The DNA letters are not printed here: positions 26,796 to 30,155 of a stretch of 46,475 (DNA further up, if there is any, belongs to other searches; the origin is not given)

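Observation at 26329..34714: Minimal I-E-like CRISPR-Cas: Cas6e + Cas3 + only two effector genes, no Cas8e or Cas11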

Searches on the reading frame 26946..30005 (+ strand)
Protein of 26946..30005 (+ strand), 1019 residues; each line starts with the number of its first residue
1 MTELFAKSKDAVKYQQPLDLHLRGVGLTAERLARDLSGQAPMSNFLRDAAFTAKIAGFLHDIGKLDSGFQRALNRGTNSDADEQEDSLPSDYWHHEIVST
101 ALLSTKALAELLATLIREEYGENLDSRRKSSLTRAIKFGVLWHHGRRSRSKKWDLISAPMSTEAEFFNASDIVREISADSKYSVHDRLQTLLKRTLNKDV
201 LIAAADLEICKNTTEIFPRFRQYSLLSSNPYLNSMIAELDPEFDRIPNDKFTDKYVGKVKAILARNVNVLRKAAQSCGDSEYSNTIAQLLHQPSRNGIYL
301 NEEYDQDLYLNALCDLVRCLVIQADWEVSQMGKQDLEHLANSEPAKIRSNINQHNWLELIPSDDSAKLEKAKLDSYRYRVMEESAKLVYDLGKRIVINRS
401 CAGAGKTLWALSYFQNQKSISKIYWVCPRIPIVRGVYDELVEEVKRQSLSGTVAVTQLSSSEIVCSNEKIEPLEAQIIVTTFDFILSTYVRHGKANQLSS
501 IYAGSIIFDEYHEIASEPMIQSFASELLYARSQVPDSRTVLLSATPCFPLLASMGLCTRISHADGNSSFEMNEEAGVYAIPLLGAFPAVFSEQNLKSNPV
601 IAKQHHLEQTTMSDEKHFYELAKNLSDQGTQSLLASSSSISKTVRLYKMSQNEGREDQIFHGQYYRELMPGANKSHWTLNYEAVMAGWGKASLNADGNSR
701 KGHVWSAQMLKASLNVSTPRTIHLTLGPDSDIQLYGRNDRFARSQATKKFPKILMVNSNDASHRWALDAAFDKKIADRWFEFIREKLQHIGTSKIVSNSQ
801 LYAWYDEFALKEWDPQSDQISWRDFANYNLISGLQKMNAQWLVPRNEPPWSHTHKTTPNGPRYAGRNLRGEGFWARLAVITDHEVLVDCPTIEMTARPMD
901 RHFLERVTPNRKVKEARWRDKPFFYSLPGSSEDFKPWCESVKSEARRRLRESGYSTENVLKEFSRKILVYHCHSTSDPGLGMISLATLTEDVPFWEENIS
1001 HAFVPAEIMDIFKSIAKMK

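Call 4: search_protein_families(library=ncbifam, proteins=[window:26946-30005:+], max_evalue=0.1)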
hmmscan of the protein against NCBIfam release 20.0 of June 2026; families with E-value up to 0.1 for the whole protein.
window:26946-30005:+ (1019 aa): 4 families
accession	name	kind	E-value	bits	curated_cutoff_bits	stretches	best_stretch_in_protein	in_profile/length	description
TIGR01596.1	cas3_HD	equivalog_domain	1e-13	51.8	43.45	1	19-197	2-141/178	CRISPR-associated endonuclease Cas3''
TIGR02621.3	cas3_GSU0051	exception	1.3e-08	34.2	400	1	13-122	666-763/854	type I-G CRISPR-associated helicase/endonuclease Cas3g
TIGR01587.1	cas3_core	equivalog_domain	3.4e-08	33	102.45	1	402-751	8-330/358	CRISPR-associated helicase Cas3'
TIGR02562.1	cas3_yersinia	equivalog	0.00032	18.6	565.95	0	51-103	114-159/1110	type I-F CRISPR-associated helicase Cas3f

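Call 5: search_protein_families(library=pfam, proteins=[window:26946-30005:+], max_evalue=0.1)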
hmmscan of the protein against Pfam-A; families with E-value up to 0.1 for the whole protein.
window:26946-30005:+ (1019 aa): 3 families
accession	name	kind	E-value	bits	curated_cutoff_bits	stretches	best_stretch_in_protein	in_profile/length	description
PF18019.7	Cas3_HD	-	9.5e-08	32.7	23.1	1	6-153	2-138/207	Cas3, HD domain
PF04851.21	ResIII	-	2.8e-07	31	22.5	1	381-546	12-162/164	Type III restriction enzyme, res subunit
PF01966.28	HD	-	0.00015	22.4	22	1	21-118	4-84/116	HD domain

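Call 6: search_protein_families(library=padloc, proteins=[window:26946-30005:+], max_evalue=0.1)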
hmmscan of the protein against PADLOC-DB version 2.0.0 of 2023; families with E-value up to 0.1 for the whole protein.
window:26946-30005:+ (1019 aa): 25 families
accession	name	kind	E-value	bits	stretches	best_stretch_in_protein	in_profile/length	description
PDLC02033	Cas3fv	-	2.1e-53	179.7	3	302-550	313-557/951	-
PDLC00940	Cas3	-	2.7e-14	51.8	1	19-197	2-141/178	CRISPR-associated endonuclease Cas3-HD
PDLC01254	Cas3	-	4e-14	51.2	1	14-188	5-118/164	CAS-I; effector_G3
PDLC01765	Cas3c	-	7.4e-14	49.6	1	3-546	12-333/612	-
PDLC01767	Cas3e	-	1.8e-13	47.9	1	4-665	25-457/680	-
PDLC02080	Cas3b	-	4.6e-13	46.5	2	286-513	181-395/709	-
PDLC01252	Cas3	-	2.5e-10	38.3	1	401-752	7-294/324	CAS-I; effector_G3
PDLC01761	Cas3b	-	2.2e-09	34.6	1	2-545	2-393/705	-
PDLC00938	Cas3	-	9e-09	33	1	402-751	8-330/358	CRISPR-associated helicase Cas3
PDLC01759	Cas3b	-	9.6e-09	32.5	1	15-546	8-395/711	-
PDLC01710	Cas3a1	-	1.7e-08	31.4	1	376-546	201-385/745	Cas3_1_CAS-I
PDLC01770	Cas3g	-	4.7e-08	30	1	11-117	535-637/733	-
PDLC01757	Cas3b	-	4.9e-07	26.7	1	52-172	39-128/676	-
PDLC01762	Cas3b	-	2.6e-06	24.3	1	54-110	49-91/692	-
PDLC01769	Cas3g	-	3.5e-06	23.9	1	9-102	650-749/836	-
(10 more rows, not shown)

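Call 12: search_solved_structures(query=window:26946-30005:+, max_evalue=1)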
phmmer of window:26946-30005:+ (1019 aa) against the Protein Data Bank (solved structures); distinct sequences matched with E-value up to 1: 1.
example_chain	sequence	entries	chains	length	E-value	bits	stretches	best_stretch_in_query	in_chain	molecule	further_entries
9g44_A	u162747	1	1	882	9.8e-28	100.1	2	307-551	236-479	DEAD-like helicases-like protein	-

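Call 21: find_related_loci(query=window:26946-30005:+, collection=genome_contigs, flank=10000)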
Query window:26946-30005:+ (1019 aa) in genome_contigs; peptide patterns used: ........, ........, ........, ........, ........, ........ (x = any residue, [..] = any of these).
10 stretches matched a pattern, but none encodes a relative of the query by tblastn (E <= 1e-3).

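Call 30: list_cluster_members(proteins=[P0001, P0002, window:26946-30005:+, window:26329-26949:+, window:32179-33060:+, window:33041-33292:+])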
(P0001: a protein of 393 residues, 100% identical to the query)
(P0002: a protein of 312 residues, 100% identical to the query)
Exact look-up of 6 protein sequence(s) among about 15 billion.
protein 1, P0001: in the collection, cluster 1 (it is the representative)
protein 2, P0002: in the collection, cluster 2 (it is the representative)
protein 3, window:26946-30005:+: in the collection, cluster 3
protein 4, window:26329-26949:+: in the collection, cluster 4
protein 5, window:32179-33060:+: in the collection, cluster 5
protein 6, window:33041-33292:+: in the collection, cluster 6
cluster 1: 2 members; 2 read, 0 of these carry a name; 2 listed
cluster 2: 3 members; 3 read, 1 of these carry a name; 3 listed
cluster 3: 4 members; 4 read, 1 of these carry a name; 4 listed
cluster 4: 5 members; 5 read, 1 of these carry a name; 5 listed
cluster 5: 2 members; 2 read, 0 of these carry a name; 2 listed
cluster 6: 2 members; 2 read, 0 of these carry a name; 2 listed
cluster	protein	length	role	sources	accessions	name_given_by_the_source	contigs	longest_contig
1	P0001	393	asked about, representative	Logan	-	-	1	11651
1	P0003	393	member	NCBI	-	-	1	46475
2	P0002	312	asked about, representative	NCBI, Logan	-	-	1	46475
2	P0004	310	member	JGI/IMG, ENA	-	hypothetical protein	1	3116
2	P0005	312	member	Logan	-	-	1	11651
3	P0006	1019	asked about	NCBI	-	-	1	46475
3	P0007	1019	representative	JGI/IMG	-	CRISPR-associated endonuclease Cas3-HD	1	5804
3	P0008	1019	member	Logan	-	-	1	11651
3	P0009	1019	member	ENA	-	-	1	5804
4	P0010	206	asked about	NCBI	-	-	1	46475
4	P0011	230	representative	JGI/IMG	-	-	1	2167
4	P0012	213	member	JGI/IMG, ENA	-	hypothetical protein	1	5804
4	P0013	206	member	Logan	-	-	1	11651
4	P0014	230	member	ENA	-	-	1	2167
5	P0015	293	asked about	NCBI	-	-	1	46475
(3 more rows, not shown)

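Call 32: find_homologous_proteins(query=window:26946-30005:+, max_evalue=0.001)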
Query window:26946-30005:+ (1019 aa): 3 proteins with E <= 0.001 among 8000 candidates.
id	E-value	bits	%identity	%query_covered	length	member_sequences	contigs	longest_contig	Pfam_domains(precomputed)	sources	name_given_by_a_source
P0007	0.0e+0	2264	96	100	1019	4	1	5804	PF18019.8,PF04851.22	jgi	jgi:CRISPR-associated endonuclease Cas3-HD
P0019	1.1e-18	85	27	27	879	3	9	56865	PF00270.36,PF18019.8,PF22590.3,PF04851.22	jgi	jgi:CRISPR-associated endonuclease/helicase Cas3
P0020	3.4e-14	70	28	23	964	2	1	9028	PF00270.36,PF22590.3,PF04851.22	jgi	jgi:CRISPR-associated endonuclease/helicase Cas3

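Call 33: find_encoding_contigs(protein=P0019, flank=8000, max_places=3)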
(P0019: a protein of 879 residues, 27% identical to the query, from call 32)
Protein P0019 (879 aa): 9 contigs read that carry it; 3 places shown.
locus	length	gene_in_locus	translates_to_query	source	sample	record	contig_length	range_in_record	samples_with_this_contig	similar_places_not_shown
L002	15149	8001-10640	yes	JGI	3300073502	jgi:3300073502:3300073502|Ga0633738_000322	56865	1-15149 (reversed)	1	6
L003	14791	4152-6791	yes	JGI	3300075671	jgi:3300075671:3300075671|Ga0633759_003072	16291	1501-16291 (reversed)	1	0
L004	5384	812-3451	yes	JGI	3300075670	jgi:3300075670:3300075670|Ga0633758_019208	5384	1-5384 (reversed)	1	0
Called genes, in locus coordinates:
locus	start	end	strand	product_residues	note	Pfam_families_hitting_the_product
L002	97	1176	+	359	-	-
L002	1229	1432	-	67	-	-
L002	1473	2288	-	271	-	-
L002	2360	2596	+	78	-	-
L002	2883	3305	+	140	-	-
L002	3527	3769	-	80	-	-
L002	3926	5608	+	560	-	PF13589:HATPase_c_3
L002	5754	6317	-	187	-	-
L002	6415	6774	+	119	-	-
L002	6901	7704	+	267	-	-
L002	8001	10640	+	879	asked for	PF18019:Cas3_HD (weak), PF00270:DEAD, PF04851:ResIII (weak), PF22590:Cas3-like_C_2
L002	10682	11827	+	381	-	PF28157:Cas7fv-like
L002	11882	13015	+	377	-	-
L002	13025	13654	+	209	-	-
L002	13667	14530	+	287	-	PF01867:Cas_Cas1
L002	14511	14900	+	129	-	-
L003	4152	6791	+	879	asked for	PF18019:Cas3_HD (weak), PF00270:DEAD, PF04851:ResIII (weak), PF22590:Cas3-like_C_2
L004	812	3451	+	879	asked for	PF18019:Cas3_HD (weak), PF00270:DEAD, PF04851:ResIII (weak), PF22590:Cas3-like_C_2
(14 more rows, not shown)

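Call 34: find_encoding_contigs(protein=P0020, flank=8000, max_places=3)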
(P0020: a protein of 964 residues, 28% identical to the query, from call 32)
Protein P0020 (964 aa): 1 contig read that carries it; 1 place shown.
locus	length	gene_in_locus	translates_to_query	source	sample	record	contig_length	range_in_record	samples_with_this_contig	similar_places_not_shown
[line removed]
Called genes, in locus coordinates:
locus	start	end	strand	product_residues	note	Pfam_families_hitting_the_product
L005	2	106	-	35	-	?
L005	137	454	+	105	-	-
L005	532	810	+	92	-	PF05015:HigB-like_toxin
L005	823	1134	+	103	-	PF01381:HTH_3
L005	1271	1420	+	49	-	-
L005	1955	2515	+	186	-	PF09618:Cas_Csy4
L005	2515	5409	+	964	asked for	PF04851:ResIII, PF00270:DEAD, PF22590:Cas3-like_C_2 (weak)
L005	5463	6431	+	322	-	PF28157:Cas7fv-like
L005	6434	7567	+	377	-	-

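Call 36: search_protein_families(library=padloc, proteins=[L002:10682-11827:+, L002:11882-13015:+, L002:13025-13654:+, L002:14511-14900:+, L005:5463-6431:+, L005:6434-7567:+, L005:1955-2515:+, L002:8001-10640:+, L005:2515-5409:+], max_evalue=0.01)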
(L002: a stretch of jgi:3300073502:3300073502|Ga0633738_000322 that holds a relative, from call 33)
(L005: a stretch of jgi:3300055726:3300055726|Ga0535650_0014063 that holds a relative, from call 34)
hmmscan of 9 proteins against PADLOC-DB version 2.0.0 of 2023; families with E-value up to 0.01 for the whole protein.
L002:10682-11827:+ (381 aa): 2 families
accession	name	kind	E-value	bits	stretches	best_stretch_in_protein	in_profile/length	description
PDLC02049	Cas7fv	-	4.2e-70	234.6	1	1-329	1-313/315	-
PDLC01393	Cas7f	-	1.2e-63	213.3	1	1-330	1-312/313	CAS-I-F; effector_G7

L002:11882-13015:+ (377 aa): 2 families
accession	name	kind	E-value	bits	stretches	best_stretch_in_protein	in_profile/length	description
PDLC02041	Cas5fv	-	4.1e-17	60.8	2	291-374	247-326/328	-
PDLC01392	Cas5f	-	3.5e-08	31.5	1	301-374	140-212/214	CAS-I-F; effector_G5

L002:13025-13654:+ (209 aa): 1 family
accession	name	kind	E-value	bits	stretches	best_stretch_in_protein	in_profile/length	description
PDLC01617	Cas6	-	0.00029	19.2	1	15-199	20-190/192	"CAS-I,CAS-II,CAS-III,CAS-IV,CAS-V,CAS-VI; crRNAmaturation"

L002:14511-14900:+ (129 aa): 0 families

L005:5463-6431:+ (322 aa): 4 families
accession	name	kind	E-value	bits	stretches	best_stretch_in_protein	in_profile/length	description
PDLC02049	Cas7fv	-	5.8e-64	214.4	2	49-317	74-314/315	-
PDLC01393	Cas7f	-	1.5e-56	190.1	2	50-317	73-312/313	CAS-I-F; effector_G7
PDLC01455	Cas7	-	5.5e-07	27.4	1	17-169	4-142/268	CAS-I; effector_G7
PDLC01263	Cas7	-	4.1e-05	21.4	1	41-172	19-143/205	CAS-I; effector_G7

L005:6434-7567:+ (377 aa): 2 families
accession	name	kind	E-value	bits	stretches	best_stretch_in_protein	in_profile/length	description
PDLC02041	Cas5fv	-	4.5e-06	24.5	1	320-351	297-328/328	-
PDLC01392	Cas5f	-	0.0013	16.6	1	313-351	180-214/214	CAS-I-F; effector_G5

L005:1955-2515:+ (186 aa): 5 families
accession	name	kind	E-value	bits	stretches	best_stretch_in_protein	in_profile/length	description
PDLC01352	Cas6f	-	2e-21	75.1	1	19-177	24-183/183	"CAS-I,CAS-II,CAS-III,CAS-IV,CAS-V,CAS-VI; crRNAmaturation"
PDLC01631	Cas6f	-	9.2e-21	73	1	19-177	21-180/180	"CAS-I,CAS-II,CAS-III,CAS-IV,CAS-V,CAS-VI; crRNAmaturation"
PDLC01287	Cas6f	-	4.3e-18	64.3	1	24-177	28-182/182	"CAS-I,CAS-II,CAS-III,CAS-IV,CAS-V,CAS-VI; crRNAmaturation"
PDLC00955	Cas6f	-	4.4e-17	60.8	2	127-177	135-184/184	"CRISPR-associated endoribonuclease Cas6/Csy4, subtype I-F/YPEST"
PDLC01714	typeIV_Cas6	-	0.00086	17.4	0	28-114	31-111/192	Cas6_3_IVA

L002:8001-10640:+ (879 aa): 37 families (the best 25 are shown)
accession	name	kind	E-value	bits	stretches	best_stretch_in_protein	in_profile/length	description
PDLC02033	Cas3fv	-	1.6e-155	517.6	1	9-842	108-907/951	-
PDLC01757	Cas3b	-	8.6e-31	105.1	2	273-647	176-525/676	-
PDLC02080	Cas3b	-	4.8e-30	102.6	1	33-641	44-595/709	-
PDLC01767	Cas3e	-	5.6e-30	102.4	1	17-622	32-523/680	-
PDLC01762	Cas3b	-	1.5e-28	97.8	1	30-707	31-608/692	-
PDLC01252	Cas3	-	1.1e-27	95.3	1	311-626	3-296/324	CAS-I; effector_G3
PDLC00938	Cas3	-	6e-26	89.5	1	311-622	3-324/358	CRISPR-associated helicase Cas3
PDLC01761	Cas3b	-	3.5e-23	80.2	1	100-630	75-548/705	-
PDLC01770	Cas3g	-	2e-21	74.2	2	310-630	29-354/733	-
PDLC02079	Cas3b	-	2.5e-21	73.5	2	310-617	230-528/691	-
PDLC01765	Cas3c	-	4.7e-20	70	1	14-659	19-505/612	-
PDLC02081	Cas3b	-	1.6e-17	61.3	2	276-708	176-602/705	-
PDLC01710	Cas3a1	-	9e-17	58.8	1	300-632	208-560/745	Cas3_1_CAS-I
PDLC01254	Cas3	-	1.1e-16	59.5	1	14-241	5-159/164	CAS-I; effector_G3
PDLC00940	Cas3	-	1.5e-16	59.1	1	18-240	1-177/178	CRISPR-associated endonuclease Cas3-HD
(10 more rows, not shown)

L005:2515-5409:+ (964 aa): 21 families
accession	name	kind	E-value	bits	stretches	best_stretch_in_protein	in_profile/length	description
PDLC02033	Cas3fv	-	5.1e-117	390.2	1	2-678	108-778/951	-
PDLC01761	Cas3b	-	1.4e-23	81.5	1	7-630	9-565/705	-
PDLC01252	Cas3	-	3.8e-23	80.4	1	303-624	9-311/324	CAS-I; effector_G3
PDLC01757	Cas3b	-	6.8e-22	75.7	1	38-633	31-528/676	-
PDLC01762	Cas3b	-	1.1e-20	71.8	1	3-712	3-628/692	-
PDLC00938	Cas3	-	2.3e-18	64.6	1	303-613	9-337/358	CRISPR-associated helicase Cas3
PDLC01765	Cas3c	-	3.2e-18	64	1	40-651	40-518/612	-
PDLC02080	Cas3b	-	9.8e-16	55.3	1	37-604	51-578/709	-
PDLC01770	Cas3g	-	2.4e-15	54.1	2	504-625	253-365/733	-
PDLC01254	Cas3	-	5.6e-14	50.7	1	5-234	3-160/164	CAS-I; effector_G3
PDLC00940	Cas3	-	1.7e-13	49.2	1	11-232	1-177/178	CRISPR-associated endonuclease Cas3-HD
PDLC02081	Cas3b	-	4.5e-13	46.6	2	352-614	255-534/705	-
PDLC01767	Cas3e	-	2e-12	44.4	1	10-424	32-337/680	-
PDLC01769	Cas3g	-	2e-11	41.3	2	575-626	347-396/836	-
PDLC01759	Cas3b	-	8.3e-11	39.3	1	7-653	7-578/711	-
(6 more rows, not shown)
